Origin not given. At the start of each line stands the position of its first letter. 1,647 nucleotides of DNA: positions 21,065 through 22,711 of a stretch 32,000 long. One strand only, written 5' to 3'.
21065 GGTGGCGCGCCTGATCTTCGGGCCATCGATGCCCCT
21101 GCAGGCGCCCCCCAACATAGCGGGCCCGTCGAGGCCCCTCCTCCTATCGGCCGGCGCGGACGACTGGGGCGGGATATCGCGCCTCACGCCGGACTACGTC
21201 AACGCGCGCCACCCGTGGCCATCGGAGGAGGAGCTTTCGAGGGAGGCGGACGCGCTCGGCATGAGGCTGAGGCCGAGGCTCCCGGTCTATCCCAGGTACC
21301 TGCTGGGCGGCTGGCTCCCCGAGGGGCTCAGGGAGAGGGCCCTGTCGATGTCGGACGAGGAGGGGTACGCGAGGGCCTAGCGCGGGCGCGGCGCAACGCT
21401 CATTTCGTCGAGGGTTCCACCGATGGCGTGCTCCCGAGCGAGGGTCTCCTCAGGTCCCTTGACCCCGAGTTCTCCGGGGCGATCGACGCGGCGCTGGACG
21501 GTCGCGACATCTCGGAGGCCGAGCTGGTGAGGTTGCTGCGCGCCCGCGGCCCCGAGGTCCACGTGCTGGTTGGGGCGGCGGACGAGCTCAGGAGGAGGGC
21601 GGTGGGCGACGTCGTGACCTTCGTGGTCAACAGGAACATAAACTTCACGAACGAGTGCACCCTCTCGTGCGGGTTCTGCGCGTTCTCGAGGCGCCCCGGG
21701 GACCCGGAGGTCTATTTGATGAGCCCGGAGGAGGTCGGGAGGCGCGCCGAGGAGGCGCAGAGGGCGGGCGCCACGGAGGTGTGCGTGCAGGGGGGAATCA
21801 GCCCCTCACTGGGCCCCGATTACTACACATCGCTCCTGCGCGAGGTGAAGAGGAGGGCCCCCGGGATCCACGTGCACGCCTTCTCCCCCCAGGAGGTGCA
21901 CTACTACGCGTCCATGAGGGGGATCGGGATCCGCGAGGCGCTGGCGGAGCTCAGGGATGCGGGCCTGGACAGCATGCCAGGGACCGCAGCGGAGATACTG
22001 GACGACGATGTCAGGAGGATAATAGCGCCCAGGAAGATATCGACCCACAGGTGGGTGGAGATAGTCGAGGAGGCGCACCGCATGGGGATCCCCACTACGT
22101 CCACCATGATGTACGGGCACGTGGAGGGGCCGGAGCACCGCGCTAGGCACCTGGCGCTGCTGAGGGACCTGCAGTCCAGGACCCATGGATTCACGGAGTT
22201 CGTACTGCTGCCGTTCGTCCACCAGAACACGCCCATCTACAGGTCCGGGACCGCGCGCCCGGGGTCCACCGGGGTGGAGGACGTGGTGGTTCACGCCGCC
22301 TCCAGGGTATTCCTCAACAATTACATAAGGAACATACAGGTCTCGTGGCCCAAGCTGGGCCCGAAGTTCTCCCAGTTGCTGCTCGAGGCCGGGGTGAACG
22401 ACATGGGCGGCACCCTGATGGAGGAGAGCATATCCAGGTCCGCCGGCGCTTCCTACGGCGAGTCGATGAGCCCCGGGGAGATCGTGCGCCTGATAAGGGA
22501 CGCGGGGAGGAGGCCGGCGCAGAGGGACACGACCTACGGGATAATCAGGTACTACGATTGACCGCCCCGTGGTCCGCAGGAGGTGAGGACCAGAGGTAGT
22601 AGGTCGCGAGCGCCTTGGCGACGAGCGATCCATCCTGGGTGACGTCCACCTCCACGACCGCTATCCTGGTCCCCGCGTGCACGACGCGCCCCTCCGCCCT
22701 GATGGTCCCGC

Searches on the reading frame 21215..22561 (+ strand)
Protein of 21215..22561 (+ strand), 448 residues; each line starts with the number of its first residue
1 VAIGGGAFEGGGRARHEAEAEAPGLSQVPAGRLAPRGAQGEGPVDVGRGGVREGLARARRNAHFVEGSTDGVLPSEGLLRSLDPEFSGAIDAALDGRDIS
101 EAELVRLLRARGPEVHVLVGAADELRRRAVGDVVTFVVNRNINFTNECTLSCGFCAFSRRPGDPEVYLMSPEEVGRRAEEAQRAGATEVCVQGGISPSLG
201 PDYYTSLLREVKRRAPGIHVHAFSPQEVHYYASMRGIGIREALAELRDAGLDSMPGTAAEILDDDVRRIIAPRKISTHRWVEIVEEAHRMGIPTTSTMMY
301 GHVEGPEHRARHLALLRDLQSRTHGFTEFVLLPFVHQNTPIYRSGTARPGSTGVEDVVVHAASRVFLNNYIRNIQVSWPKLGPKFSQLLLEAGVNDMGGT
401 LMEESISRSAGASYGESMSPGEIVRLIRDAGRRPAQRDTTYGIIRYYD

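Call 26: search_protein_families(library=pfam, proteins=[window:21215-22561:+], max_evalue=0.001)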
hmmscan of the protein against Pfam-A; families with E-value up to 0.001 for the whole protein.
window:21215-22561:+ (448 aa): 2 families
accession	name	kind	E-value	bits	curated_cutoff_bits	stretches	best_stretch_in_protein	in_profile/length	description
PF04055.27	Radical_SAM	-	2.5e-29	103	29.5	1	142-315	1-165/166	Radical SAM superfamily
PF19288.4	CofH_C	-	7e-18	65.1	27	1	324-443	2-118/125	CofH/MqnC C-terminal region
